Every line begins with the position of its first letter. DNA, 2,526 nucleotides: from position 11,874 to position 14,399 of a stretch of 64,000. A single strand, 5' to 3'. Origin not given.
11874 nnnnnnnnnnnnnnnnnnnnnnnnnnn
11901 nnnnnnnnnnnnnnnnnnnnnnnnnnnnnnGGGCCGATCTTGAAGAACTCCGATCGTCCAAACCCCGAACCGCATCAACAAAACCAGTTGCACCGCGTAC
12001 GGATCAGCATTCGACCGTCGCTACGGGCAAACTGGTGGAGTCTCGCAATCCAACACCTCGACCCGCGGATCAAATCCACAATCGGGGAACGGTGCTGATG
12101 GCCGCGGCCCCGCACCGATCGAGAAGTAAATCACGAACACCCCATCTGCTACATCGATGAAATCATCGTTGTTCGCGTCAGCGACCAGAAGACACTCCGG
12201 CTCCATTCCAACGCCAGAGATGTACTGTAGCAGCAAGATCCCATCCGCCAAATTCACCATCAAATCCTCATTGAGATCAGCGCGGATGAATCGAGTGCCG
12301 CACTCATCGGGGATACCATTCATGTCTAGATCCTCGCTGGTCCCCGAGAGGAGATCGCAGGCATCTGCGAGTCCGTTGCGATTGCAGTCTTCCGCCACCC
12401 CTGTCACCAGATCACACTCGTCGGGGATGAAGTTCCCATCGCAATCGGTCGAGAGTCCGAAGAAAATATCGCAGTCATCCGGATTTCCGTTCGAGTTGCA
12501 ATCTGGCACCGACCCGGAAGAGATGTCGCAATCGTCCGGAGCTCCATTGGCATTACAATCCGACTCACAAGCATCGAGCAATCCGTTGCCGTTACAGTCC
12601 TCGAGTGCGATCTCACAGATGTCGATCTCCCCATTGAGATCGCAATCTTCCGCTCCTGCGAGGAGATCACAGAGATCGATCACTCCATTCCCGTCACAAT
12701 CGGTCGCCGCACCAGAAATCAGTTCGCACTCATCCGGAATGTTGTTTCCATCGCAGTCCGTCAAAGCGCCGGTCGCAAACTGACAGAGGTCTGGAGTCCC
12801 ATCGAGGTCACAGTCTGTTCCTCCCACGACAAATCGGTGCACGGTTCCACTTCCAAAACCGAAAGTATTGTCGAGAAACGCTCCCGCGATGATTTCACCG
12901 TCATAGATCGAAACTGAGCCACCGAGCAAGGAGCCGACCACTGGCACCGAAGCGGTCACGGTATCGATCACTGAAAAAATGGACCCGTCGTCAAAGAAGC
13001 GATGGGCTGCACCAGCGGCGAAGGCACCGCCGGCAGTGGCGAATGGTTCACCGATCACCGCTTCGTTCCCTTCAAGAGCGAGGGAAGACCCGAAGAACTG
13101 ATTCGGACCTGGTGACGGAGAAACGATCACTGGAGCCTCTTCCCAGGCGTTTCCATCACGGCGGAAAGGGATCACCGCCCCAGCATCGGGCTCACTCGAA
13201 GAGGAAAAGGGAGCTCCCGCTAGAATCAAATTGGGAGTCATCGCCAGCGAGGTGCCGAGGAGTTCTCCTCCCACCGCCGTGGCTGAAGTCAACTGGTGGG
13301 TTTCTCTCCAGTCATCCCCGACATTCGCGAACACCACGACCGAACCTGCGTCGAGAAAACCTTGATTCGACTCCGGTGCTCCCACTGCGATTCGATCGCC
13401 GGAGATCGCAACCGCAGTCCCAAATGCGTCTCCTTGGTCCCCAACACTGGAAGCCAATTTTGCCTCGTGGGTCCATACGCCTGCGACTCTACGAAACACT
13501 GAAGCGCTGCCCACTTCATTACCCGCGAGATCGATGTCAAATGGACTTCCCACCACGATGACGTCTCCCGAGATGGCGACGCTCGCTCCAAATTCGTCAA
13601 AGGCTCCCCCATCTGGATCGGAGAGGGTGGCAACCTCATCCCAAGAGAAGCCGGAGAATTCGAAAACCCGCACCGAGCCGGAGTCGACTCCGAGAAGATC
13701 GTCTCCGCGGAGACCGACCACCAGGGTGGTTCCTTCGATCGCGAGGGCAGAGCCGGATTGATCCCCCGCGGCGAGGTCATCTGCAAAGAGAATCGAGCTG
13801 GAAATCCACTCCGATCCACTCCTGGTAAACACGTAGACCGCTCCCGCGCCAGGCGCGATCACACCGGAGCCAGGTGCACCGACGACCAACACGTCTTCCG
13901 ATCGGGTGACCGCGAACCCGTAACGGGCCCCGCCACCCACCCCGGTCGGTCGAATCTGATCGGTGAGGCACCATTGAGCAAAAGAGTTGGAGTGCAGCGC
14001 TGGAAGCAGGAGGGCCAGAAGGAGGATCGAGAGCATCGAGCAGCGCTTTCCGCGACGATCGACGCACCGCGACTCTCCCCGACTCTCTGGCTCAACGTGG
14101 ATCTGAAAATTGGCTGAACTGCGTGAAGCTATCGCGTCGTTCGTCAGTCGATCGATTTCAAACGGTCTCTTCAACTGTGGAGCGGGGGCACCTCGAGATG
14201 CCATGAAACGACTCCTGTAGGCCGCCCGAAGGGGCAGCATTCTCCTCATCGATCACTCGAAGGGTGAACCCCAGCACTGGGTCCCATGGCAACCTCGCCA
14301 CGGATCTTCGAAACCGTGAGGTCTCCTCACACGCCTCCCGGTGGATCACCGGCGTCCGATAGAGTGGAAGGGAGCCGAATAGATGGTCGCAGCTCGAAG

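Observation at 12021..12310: Shared C-terminal module (two dockerin-like Ca loops plus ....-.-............) on two otherwise unrelated secreted proteins; candidate sorting or anchoring domain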

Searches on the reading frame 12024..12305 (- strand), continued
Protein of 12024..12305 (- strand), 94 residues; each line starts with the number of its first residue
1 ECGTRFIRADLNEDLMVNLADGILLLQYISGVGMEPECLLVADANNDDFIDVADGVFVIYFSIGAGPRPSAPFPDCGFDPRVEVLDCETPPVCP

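Call 41: find_homologous_proteins(query=A5, max_evalue=0.00001)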
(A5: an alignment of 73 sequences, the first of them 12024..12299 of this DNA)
Query A5 (73 sequences) (92 aa, profile of the alignment): 1183 proteins with E <= 0.00001 among 2118 candidates; the best 120 are listed.
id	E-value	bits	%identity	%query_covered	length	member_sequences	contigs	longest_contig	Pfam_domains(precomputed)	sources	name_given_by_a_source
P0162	6.7e-38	146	35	90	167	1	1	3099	PF00404.25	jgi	jgi:hypothetical protein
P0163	2.5e-33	132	40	93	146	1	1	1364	-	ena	-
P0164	6.6e-32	127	38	91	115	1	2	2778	PF00404.25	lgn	-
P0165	1.6e-31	126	40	98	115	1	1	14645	PF00404.25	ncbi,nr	ncbi:MAG: hypothetical protein KDC38_01410, partial [Planctomycetes bacterium]|nr:hypothetical prote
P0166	2.7e-31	125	43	91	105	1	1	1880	PF00404.25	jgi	jgi:hypothetical protein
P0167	2.8e-31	125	29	93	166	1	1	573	PF00404.25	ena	-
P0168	3.0e-31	125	36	91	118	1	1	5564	PF00404.25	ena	-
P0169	7.5e-31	124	40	97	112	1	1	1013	-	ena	-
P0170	8.7e-31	124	34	97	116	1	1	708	PF00404.25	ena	-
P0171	1.2e-30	123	36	96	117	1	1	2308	PF00404.25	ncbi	-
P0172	1.3e-30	123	37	89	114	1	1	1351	PF00404.25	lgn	-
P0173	1.6e-30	123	36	92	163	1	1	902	-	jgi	-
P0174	1.7e-30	123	35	89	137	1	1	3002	-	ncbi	-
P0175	2.5e-30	122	37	99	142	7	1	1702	-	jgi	jgi:hypothetical protein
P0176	2.6e-30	122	37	99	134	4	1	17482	-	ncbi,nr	ncbi:MAG: hypothetical protein HN940_11845, partial [Planctomycetes bacterium]|nr:hypothetical prote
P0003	3.1e-30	122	40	97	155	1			PF00404.25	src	-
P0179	3.6e-30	122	39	96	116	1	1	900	PF00404.25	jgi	jgi:hypothetical protein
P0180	5.5e-30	121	35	97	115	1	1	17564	PF00404.25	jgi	jgi:hypothetical protein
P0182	1.0e-29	120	39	100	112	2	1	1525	PF00404.25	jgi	jgi:hypothetical protein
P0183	1.3e-29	120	36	97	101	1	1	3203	PF00404.25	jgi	jgi:hypothetical protein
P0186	1.6e-29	120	36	91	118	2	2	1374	PF00404.25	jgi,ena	-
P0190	2.5e-29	119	38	88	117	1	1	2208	PF00404.25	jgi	-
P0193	3.7e-29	118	39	90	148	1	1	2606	PF00404.25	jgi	jgi:hypothetical protein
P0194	3.8e-29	118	38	96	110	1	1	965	PF00404.25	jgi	-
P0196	3.9e-29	118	36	90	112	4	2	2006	PF00404.25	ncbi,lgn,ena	-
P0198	4.3e-29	118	37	90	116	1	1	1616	PF00404.25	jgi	jgi:hypothetical protein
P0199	4.5e-29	118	39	98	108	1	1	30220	PF00404.25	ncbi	ncbi:MAG: hypothetical protein DSY92_03970, partial [Planctomycetota bacterium]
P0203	6.9e-29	118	37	90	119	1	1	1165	PF00404.25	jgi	jgi:hypothetical protein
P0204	8.1e-29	117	34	90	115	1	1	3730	PF00404.25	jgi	jgi:hypothetical protein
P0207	9.7e-29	117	39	96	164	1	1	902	PF00404.25,PF13385.14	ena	-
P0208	9.8e-29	117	44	97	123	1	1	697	PF00404.25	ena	-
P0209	9.9e-29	117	38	97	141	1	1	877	PF00404.25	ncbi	-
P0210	1.0e-28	117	38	96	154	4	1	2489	PF00404.25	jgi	jgi:hypothetical protein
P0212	1.3e-28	117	37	88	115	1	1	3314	PF00404.25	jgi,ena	-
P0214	1.4e-28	117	40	89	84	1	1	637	PF00404.25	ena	-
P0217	1.5e-28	116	38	89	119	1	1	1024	PF00404.25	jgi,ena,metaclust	metaclust:\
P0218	1.6e-28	116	33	96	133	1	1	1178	PF02412.24,PF00404.25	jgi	jgi:hypothetical protein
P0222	1.7e-28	116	42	92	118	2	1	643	PF00404.25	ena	-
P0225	2.0e-28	116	37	91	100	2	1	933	PF00404.25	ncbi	-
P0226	2.0e-28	116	38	98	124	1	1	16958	PF00404.25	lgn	-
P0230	3.4e-28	115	35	89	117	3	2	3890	PF00404.25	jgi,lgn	jgi:hypothetical protein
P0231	3.5e-28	115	33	97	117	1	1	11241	PF00404.25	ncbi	-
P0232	3.5e-28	115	38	89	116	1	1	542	PF00404.25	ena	-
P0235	3.6e-28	115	45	92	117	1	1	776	PF00404.25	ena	-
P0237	3.9e-28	115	40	90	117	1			PF00404.25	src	-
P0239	4.5e-28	115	46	97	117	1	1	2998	PF00404.25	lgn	-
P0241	4.7e-28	115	35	93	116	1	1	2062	PF00404.25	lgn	-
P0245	5.5e-28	115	40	90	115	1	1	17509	PF00404.25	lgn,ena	-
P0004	5.6e-28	115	45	92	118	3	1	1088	PF00404.25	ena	-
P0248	6.2e-28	114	36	99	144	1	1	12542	PF00404.25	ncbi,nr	ncbi:MAG: dockerin type I repeat-containing protein [Armatimonadetes bacterium]|nr:dockerin type I r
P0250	7.0e-28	114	35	62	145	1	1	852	PF00404.25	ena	-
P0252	8.1e-28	114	34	92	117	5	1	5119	PF00404.25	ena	-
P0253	1.0e-27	114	33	90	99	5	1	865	PF00404.25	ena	-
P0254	1.2e-27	114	38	97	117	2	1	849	PF00404.25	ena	-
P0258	1.3e-27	113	37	100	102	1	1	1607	PF00404.25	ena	-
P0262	1.7e-27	113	35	96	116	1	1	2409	PF00404.25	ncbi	-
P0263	1.8e-27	113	36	90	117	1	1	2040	PF00404.25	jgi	jgi:Dockerin type I domain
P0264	1.8e-27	113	36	90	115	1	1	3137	PF00404.25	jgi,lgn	jgi:hypothetical protein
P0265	1.8e-27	113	36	91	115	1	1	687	PF00404.25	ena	-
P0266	1.9e-27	113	40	91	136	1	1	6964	PF00404.25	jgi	jgi:hypothetical protein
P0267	1.9e-27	113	32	90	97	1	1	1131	PF00404.25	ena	-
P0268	2.0e-27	113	36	91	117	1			PF00404.25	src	-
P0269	2.1e-27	113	38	89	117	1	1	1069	PF00404.25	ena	-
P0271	2.2e-27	113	42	96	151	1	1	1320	PF00404.25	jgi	-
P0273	2.5e-27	112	37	91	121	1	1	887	PF00404.25,PF13499.13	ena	-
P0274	2.5e-27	112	33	89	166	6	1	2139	PF07677.21,PF00404.25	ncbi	-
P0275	2.6e-27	112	37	90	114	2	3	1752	PF00404.25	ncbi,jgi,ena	-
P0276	2.7e-27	112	31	95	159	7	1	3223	PF00404.25,PF02494.23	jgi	jgi:hypothetical protein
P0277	2.8e-27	112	34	88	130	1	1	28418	PF00404.25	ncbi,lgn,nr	ncbi:MAG: hypothetical protein HY717_06710 [Planctomycetes bacterium]|nr:hypothetical protein [Planc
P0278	2.8e-27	112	42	91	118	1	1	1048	PF00404.25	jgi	jgi:hypothetical protein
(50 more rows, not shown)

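Call 49: predict_structure(alignment_id=A6)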
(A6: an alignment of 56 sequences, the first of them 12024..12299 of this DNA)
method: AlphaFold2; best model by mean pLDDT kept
length: 92 residues; sequences in the alignment: 56
mean_pLDDT: 92.8   pTM: 0.84
mean pLDDT of the five models: 92.8, 92.3, 91.6, 90.9, 90.7
residues with pLDDT >= 90: 74; 70-90: 17; 50-70: 1; < 50: 0
segments of 3 or more residues with pLDDT < 50: none
pLDDT, mean of each block of 10 residues (from residue 1): 92 96 97 93 96 98 96 90 80 80
secondary structure, 60 per line:
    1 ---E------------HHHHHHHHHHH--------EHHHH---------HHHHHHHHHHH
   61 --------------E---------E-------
elements in order: H17-27 H37-40 H50-60

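Call 52: fold_search(model_id=the predicted structure, library=pdb)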
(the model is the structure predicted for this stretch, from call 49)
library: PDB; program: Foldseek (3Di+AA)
matches with E <= 10: 43; with E <= 0.001: 0
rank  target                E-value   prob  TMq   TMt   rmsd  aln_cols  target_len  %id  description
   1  8ajy_B                6.6e-03  1.00  0.54  0.59   2.8        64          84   22  Ruminococcus flavefaciens Cohesin-Dockerin structure: dockerin from ScaH adaptor scaffoldin in complex with the cohesi (released 2022-11-02)
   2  3ul4_B                1.1e-02  1.00  0.57  0.81   1.9        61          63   33  Crystal structure of Coh-OlpA(Cthe_3080)-Doc918(Cthe_0918) complex: A novel type I Cohesin-Dockerin complex from Clost (released 2012-11-28)
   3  8x39_A                1.3e-02  1.00  0.58  0.40   1.5        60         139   27  Crystal structure of cellulosomal double-dockerin module of Clo1313_0689 from Clostridium thermocellum (released 2024-04-03)
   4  8x39_B                1.4e-02  1.00  0.57  0.39   1.6        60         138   27  Crystal structure of cellulosomal double-dockerin module of Clo1313_0689 from Clostridium thermocellum (released 2024-04-03)
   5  4fl4_G                1.7e-02  1.00  0.60  0.79   1.9        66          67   23  Scaffoldin conformation and dynamics revealed by a ternary complex from the Clostridium thermocellum cellulosome (released 2012-06-27)
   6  4uyp_B                1.9e-02  1.00  0.59  0.74   1.4        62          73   27  High resolution structure of the third cohesin ScaC in complex with the ScaB dockerin with a mutation in the N-termina (released 2015-04-15)
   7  4uyq_B                1.9e-02  1.00  0.63  0.77   1.7        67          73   25  High resolution structure of the third cohesin ScaC in complex with the ScaB dockerin with a mutation in the C-termina (released 2015-04-15)
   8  5nrk_B                2.3e-02  1.00  0.54  0.71   3.4        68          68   19  Crystal structure of the sixth cohesin from Acetivibrio cellulolyticus' scaffoldin B in complex with Cel5 dockerin S15 (released 2018-01-31)
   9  4dh2_D                2.5e-02  1.00  0.54  0.69   2.6        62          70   24  Crystal structure of Coh-OlpC(Cthe_0452)-Doc435(Cthe_0435) complex: A novel type I Cohesin-Dockerin complex from Clost (released 2012-11-28)
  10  5lxv_B                3.0e-02  1.00  0.58  0.78   2.1        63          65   25  Crystal structure of Ruminococcus flavefaciens scaffoldin C cohesin in complex with a dockerin from an uncharacterized (released 2016-10-19)
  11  4dh2_B                3.0e-02  1.00  0.54  0.67   2.6        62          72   24  Crystal structure of Coh-OlpC(Cthe_0452)-Doc435(Cthe_0435) complex: A novel type I Cohesin-Dockerin complex from Clost (released 2012-11-28)
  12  5nrk_D                3.0e-02  1.00  0.54  0.72   3.5        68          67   19  Crystal structure of the sixth cohesin from Acetivibrio cellulolyticus' scaffoldin B in complex with Cel5 dockerin S15 (released 2018-01-31)
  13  8x3a_MODEL_1_A        3.2e-02  1.00  0.57  0.36   1.6        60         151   27  Solution NMR structure of cellulosomal double-dockerin module of Clo1313_0689 from Clostridium thermocellum (released 2024-04-03)
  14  5m2o_B                3.2e-02  0.99  0.59  0.71   2.7        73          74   22  R. flavefaciens' third ScaB cohesin in complex with a group 1 dockerin (released 2017-07-05)
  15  2mte_MODEL_1_A        4.3e-02  1.00  0.59  0.76   1.8        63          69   22  Solution structure of Doc48S (released 2014-10-15)
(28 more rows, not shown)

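Call 75: search_protein_families(library=pfam, alignment_id=A9, max_evalue=0.00001)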
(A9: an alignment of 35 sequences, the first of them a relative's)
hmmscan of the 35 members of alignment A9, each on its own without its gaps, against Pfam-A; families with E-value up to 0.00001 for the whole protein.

A. member 1, L037:5467-6267:+ (267 aa): 0 families

B. families by the number of members that match (of 35 scanned): 21 families
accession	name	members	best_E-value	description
PF13517.12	FG-GAP_3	8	7.9e-49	FG-GAP-like repeat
PF01839.29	FG-GAP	7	2.9e-57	FG-GAP repeat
PF14312.12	FG-GAP_2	4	1.3e-76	FG-GAP repeat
PF00932.25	LTD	3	2e-25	Lamin Tail Domain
PF00404.24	Dockerin_1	3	7.6e-07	Dockerin type I domain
PF13229.12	Beta_helix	2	9.1e-28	Right handed beta helix region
PF03372.29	Exo_endo_phos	2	6.4e-09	Endonuclease/Exonuclease/phosphatase family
PF00884.28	Sulfatase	1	1.7e-44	Sulfatase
PF06537.16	DHOR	1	2.3e-43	Di-haem oxidoreductase, putative peroxidase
PF04231.19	Endonuclease_1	1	2.8e-31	Endonuclease I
PF14240.11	YHYH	1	7.5e-27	YHYH protein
PF16586.11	DUF5060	1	3.4e-18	Domain of unknown function (DUF5060)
PF01833.30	TIG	1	1.5e-16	IPT/TIG domain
PF00768.25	Peptidase_S11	1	1.6e-15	D-alanyl-D-alanine carboxypeptidase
PF13205.12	Big_5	1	8.9e-15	Bacterial Ig-like domain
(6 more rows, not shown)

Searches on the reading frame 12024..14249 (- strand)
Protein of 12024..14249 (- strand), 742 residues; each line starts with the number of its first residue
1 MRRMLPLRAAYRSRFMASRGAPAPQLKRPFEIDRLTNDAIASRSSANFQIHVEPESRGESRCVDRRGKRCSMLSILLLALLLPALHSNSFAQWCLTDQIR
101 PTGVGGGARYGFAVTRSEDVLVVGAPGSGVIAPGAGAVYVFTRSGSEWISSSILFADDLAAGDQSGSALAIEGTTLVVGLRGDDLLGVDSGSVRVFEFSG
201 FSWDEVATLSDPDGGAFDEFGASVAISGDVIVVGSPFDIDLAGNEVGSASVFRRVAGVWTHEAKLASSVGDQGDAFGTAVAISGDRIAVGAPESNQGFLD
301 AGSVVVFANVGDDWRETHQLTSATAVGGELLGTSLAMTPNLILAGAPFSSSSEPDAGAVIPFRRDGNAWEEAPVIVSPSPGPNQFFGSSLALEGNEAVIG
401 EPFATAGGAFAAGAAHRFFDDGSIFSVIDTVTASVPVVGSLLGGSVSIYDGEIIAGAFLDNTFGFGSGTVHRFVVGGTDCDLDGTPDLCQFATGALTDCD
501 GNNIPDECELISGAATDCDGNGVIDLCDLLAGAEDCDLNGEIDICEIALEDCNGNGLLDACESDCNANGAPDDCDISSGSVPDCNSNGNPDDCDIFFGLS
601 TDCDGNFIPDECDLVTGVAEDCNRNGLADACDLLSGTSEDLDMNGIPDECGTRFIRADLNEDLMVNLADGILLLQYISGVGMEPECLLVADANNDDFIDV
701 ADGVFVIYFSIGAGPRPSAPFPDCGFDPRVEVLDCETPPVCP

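Call 4: search_protein_families(library=pfam, proteins=[window:12024-14249:-], max_evalue=1)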
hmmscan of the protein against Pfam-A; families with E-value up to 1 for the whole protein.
window:12024-14249:- (742 aa): 2 families
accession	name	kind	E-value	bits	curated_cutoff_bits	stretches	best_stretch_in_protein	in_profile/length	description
PF14312.12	FG-GAP_2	-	2.7e-51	172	23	6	203-252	1-49/49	FG-GAP repeat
PF00404.24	Dockerin_1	-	0.032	14.8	22.9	1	657-706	2-52/57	Dockerin type I domain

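Call 5: search_protein_families(library=ncbifam, proteins=[window:12024-14249:-], max_evalue=10)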
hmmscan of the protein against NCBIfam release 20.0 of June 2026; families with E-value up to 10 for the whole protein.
window:12024-14249:- (742 aa): 0 families

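Call 70: list_cluster_members(proteins=[window:12024-14036:-, window:12024-14249:-, window:55241-57502:+, window:55115-57502:+, window:59138-62506:-, window:52039-53205:+, window:28880-29578:+])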
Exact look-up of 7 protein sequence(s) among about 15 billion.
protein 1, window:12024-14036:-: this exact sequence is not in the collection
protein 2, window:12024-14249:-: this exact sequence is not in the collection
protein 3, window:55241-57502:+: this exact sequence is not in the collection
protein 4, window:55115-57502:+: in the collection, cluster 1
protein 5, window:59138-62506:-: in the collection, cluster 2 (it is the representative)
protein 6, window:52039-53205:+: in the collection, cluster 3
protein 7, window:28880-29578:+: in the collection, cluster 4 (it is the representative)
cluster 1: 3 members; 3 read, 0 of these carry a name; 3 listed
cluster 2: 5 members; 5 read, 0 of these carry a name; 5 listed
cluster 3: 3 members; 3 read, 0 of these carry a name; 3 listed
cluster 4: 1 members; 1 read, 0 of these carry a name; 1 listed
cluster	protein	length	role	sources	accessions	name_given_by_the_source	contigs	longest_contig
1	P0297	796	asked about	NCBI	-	-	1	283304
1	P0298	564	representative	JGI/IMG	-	-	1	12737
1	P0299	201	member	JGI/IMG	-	-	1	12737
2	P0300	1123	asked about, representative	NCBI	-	-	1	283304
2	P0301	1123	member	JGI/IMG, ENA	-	-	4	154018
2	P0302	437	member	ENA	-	-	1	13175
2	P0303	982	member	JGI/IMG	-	-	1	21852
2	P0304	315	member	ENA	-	-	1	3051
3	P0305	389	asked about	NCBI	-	-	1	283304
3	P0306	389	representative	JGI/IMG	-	-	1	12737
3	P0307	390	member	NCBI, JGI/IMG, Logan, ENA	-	-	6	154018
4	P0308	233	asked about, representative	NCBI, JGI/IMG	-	-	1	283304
